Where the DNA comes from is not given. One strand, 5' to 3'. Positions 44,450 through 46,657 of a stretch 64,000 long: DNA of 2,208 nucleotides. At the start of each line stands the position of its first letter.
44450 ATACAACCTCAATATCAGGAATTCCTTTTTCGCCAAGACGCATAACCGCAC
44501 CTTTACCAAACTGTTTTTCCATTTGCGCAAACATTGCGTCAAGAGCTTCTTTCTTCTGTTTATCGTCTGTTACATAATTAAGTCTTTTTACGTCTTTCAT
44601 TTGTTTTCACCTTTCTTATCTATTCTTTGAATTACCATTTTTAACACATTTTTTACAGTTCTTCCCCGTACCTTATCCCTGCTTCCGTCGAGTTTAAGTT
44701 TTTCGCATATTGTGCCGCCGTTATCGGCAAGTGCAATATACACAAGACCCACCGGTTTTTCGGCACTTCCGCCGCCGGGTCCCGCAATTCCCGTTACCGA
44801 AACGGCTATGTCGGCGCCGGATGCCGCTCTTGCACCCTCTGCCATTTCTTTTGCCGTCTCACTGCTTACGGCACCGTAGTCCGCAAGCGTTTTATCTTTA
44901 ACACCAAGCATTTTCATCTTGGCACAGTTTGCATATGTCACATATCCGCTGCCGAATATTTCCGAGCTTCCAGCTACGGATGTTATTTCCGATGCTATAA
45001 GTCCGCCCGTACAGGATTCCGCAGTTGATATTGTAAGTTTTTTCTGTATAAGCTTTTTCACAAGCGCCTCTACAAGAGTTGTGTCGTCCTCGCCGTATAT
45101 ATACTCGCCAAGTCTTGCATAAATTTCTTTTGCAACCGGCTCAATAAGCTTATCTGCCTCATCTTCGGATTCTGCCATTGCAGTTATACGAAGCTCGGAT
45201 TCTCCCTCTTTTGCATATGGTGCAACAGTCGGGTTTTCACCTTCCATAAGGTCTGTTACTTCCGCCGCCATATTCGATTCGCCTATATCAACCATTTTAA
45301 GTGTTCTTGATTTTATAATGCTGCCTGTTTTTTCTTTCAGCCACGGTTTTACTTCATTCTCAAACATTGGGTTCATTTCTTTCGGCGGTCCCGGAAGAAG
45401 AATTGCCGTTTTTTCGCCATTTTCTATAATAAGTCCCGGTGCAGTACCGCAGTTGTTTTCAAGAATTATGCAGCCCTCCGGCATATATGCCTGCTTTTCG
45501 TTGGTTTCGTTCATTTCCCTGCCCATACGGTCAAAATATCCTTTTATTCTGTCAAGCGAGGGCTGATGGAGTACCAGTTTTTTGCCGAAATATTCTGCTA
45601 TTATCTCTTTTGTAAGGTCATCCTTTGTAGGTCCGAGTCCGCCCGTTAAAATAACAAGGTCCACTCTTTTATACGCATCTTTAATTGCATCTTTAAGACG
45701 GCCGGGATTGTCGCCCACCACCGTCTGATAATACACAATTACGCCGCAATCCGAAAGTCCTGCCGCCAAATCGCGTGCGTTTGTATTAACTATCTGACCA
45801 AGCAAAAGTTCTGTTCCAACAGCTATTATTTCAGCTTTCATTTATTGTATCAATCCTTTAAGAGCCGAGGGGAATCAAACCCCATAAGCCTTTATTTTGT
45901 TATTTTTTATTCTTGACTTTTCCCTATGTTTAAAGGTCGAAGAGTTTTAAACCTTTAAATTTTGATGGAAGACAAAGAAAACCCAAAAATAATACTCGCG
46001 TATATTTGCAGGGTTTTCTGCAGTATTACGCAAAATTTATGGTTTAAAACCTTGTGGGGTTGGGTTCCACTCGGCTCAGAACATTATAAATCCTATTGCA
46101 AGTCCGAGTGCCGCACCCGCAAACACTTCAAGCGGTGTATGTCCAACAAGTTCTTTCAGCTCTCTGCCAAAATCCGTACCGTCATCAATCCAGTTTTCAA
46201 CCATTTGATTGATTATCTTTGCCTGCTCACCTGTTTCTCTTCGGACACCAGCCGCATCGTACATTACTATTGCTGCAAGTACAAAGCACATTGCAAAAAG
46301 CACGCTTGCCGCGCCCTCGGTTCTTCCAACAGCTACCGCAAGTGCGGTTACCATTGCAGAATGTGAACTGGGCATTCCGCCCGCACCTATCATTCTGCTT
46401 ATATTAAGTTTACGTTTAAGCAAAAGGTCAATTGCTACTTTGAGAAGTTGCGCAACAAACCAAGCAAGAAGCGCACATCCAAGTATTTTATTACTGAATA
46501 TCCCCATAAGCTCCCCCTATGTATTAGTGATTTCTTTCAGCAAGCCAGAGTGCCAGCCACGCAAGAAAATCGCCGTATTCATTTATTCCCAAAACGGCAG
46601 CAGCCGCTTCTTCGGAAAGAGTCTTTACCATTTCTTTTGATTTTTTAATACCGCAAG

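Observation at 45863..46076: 214-bp MITE-like element family (3 copies) with 27-bp terminal inverted repeats and strict polarity relative to host transcription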

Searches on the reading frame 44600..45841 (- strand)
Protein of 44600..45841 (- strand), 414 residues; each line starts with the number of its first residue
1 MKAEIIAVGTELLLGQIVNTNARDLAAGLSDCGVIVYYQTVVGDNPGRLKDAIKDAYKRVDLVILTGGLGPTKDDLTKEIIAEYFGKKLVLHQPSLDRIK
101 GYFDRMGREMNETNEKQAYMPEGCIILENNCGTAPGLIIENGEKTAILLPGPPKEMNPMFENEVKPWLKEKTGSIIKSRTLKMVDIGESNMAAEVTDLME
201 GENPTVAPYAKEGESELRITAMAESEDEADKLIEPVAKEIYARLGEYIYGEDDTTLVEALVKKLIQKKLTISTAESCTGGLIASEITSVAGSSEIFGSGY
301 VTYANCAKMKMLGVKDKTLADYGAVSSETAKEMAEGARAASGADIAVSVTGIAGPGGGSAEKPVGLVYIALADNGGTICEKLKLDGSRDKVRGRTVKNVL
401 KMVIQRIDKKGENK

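Call 56: find_homologous_proteins(query=window:44600-45841:-, max_evalue=1e-60)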
Query window:44600-45841:- (414 aa): 7957 proteins with E <= 1e-60 among 8000 candidates; the best 120 are listed.
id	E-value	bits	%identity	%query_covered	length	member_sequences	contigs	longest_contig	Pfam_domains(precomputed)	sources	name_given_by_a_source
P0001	1.5e-265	898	100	100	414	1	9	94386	PF18146.7,PF00994.30,PF02464.24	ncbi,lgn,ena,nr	ncbi:MAG: competence/damage-inducible protein A [Clostridia bacterium]|nr:competence/damage-inducibl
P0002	7.3e-246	833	93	100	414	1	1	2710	PF18146.7,PF00994.30,PF02464.24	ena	-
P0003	2.2e-245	832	92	100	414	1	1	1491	PF18146.7,PF00994.30,PF02464.24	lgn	-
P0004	2.8e-245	832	93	100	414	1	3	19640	PF18146.7,PF00994.30,PF02464.24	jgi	-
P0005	2.1e-244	829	93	100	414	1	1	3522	PF18146.7,PF00994.30,PF02464.24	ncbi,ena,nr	ncbi:MAG: competence/damage-inducible protein A [Clostridia bacterium]|nr:competence/damage-inducibl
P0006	2.0e-242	822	93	98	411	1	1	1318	PF18146.7,PF00994.30,PF02464.24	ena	-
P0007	7.4e-242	820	91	100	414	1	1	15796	PF18146.7,PF00994.30,PF02464.24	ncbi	-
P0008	1.2e-240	816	91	100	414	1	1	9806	PF18146.7,PF00994.30,PF02464.24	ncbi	-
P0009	1.7e-238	809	90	100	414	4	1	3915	PF18146.7,PF00994.30,PF02464.24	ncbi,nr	ncbi:MAG: competence/damage-inducible protein A [Clostridia bacterium]|nr:competence/damage-inducibl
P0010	8.0e-238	807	90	100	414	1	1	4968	PF18146.7,PF00994.30,PF02464.24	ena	-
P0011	1.6e-236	803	90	100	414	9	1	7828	PF18146.7,PF00994.30,PF02464.24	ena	-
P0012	4.9e-236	801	90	100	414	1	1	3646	PF18146.7,PF00994.30,PF02464.24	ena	-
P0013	9.8e-200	682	76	99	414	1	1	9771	PF18146.7,PF00994.30,PF02464.24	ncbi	-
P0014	4.5e-153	528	61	99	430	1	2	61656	PF18146.7,PF00994.30,PF02464.24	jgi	-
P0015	4.5e-153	528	62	100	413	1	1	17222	PF18146.7,PF00994.30,PF02464.24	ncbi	-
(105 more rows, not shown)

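Call 57: find_encoding_contigs(protein=P0004, flank=1500, max_places=2)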
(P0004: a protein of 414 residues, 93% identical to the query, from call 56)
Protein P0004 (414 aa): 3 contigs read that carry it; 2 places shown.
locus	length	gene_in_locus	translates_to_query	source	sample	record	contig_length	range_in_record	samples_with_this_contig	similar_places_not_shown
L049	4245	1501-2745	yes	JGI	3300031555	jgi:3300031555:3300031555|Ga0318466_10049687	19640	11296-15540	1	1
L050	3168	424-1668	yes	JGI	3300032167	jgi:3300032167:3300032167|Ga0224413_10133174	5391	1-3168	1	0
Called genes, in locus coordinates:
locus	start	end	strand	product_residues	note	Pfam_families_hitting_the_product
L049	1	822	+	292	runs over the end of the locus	PF00348:polyprenyl_synt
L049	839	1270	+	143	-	PF02681:DUF212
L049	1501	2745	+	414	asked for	PF00994:MoCF_biosynth, PF18146:CinA_KH, PF02464:CinA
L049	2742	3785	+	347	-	PF00154:RecA_N, PF06745:ATPase (weak), PF08423:Rad51, PF01637:ATPase_2 (weak), PF27531:MT3502_N (weak), PF21096:RecA_C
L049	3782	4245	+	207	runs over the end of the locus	PF27462:RecX_N (weak), PF21982:RecX_HTH1 (faint), PF21981:RecX_HTH3 (faint), PF02631:RecX_HTH2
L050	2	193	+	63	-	?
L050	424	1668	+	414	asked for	PF00994:MoCF_biosynth, PF18146:CinA_KH, PF02464:CinA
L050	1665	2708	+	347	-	PF00154:RecA_N, PF06745:ATPase (weak), PF08423:Rad51, PF01637:ATPase_2 (weak), PF27531:MT3502_N (weak), PF21096:RecA_C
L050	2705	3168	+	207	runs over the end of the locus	PF27462:RecX_N (weak), PF21982:RecX_HTH1 (faint), PF21981:RecX_HTH3 (faint), PF02631:RecX_HTH2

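Call 58: find_encoding_contigs(protein=P0007, flank=1500, max_places=1)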
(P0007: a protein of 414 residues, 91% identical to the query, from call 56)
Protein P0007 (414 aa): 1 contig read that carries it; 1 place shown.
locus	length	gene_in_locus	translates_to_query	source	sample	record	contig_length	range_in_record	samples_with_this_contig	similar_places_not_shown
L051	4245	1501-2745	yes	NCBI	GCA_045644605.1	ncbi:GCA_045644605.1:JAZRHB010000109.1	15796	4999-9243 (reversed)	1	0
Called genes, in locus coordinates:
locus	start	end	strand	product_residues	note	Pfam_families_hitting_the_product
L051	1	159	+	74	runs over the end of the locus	PF02609:Exonuc_VII_S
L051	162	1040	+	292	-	PF00348:polyprenyl_synt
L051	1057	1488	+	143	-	PF02681:DUF212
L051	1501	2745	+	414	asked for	PF00994:MoCF_biosynth, PF18146:CinA_KH, PF02464:CinA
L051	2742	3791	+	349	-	PF00154:RecA_N, PF06745:ATPase (weak), PF08423:Rad51, PF01637:ATPase_2 (weak), PF27531:MT3502_N (weak), PF21096:RecA_C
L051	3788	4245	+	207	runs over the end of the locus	PF27462:RecX_N (weak), PF21982:RecX_HTH1 (faint), PF21981:RecX_HTH3 (faint), PF02631:RecX_HTH2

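Call 59: find_encoding_contigs(protein=P0008, flank=1500, max_places=1)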
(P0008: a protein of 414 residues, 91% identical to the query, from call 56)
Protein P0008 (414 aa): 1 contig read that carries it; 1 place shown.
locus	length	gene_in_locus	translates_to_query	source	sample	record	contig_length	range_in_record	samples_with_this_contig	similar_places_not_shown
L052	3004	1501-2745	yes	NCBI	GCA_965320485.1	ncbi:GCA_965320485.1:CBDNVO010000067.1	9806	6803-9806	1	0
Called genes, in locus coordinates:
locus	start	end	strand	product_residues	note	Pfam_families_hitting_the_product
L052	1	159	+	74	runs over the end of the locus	PF02609:Exonuc_VII_S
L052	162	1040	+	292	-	PF00348:polyprenyl_synt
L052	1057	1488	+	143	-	PF02681:DUF212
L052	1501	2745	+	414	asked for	PF00994:MoCF_biosynth, PF18146:CinA_KH, PF02464:CinA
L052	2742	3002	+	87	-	?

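Call 60: find_encoding_contigs(protein=P0013, flank=1500, max_places=1)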
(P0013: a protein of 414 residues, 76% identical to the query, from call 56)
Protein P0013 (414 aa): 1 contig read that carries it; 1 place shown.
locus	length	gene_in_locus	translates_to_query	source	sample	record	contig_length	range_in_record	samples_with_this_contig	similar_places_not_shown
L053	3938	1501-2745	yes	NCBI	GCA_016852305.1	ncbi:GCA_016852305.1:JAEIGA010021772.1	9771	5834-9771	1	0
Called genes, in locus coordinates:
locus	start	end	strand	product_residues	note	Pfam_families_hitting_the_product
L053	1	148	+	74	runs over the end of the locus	PF02609:Exonuc_VII_S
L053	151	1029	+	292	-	PF00348:polyprenyl_synt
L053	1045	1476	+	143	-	PF02681:DUF212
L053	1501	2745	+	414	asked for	PF00994:MoCF_biosynth, PF18146:CinA_KH, PF02464:CinA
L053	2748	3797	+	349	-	PF00154:RecA_N, PF06745:ATPase (weak), PF08423:Rad51, PF01637:ATPase_2 (weak), PF27531:MT3502_N (faint), PF21096:RecA_C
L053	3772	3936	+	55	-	?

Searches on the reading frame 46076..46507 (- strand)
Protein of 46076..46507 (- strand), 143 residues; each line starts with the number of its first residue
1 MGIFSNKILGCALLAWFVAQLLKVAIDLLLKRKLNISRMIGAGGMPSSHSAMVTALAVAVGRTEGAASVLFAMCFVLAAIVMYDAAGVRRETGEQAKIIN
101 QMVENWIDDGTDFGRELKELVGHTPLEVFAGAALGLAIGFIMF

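Call 33: find_encoding_contigs(protein=window:46076-46507:-, flank=3000, max_places=10)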
Protein window:46076-46507:- (143 aa): 13 contigs read that carry it; 7 places shown.
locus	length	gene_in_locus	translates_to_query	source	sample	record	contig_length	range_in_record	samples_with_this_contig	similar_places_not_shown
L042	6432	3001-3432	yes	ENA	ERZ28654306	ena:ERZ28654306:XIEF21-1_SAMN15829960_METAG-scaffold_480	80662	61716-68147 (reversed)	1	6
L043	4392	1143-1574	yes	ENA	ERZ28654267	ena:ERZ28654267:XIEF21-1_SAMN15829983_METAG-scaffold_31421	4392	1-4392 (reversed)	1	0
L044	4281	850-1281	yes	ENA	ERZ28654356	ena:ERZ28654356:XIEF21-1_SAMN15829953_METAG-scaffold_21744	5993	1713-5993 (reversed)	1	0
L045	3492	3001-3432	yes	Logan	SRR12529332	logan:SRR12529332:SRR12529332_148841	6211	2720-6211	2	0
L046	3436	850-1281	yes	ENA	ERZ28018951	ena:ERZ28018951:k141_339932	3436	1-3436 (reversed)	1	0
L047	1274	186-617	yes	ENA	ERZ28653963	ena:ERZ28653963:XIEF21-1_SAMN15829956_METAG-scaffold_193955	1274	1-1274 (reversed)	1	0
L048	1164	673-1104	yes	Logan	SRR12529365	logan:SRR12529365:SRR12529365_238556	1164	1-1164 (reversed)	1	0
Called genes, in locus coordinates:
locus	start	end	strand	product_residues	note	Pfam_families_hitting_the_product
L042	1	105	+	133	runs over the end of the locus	PF03780:Asp23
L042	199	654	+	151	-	PF01029:NusB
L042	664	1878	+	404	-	PF13742:tRNA_anti_2, PF01336:tRNA_anti-codon, PF02601:Exonuc_VII_L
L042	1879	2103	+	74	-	PF02609:Exonuc_VII_S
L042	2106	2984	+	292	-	PF00348:polyprenyl_synt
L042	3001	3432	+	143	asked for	PF02681:DUF212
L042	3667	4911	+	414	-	PF00994:MoCF_biosynth, PF18146:CinA_KH, PF02464:CinA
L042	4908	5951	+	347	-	PF00154:RecA_N, PF06745:ATPase (weak), PF08423:Rad51, PF01637:ATPase_2 (weak), PF27531:MT3502_N (weak), PF21096:RecA_C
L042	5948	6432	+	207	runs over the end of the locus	PF27462:RecX_N (weak), PF21982:RecX_HTH1 (faint), PF21981:RecX_HTH3 (faint), PF02631:RecX_HTH2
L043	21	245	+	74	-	PF02609:Exonuc_VII_S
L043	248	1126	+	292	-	PF00348:polyprenyl_synt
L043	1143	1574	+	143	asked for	PF02681:DUF212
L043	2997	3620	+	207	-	PF00154:RecA_N, PF21096:RecA_C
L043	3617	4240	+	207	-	PF27462:RecX_N (weak), PF21982:RecX_HTH1 (faint), PF21981:RecX_HTH3 (faint), PF02631:RecX_HTH2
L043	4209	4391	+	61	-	?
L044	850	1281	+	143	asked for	PF02681:DUF212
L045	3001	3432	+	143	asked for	PF02681:DUF212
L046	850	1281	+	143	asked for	PF02681:DUF212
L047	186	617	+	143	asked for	PF02681:DUF212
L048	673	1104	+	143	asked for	PF02681:DUF212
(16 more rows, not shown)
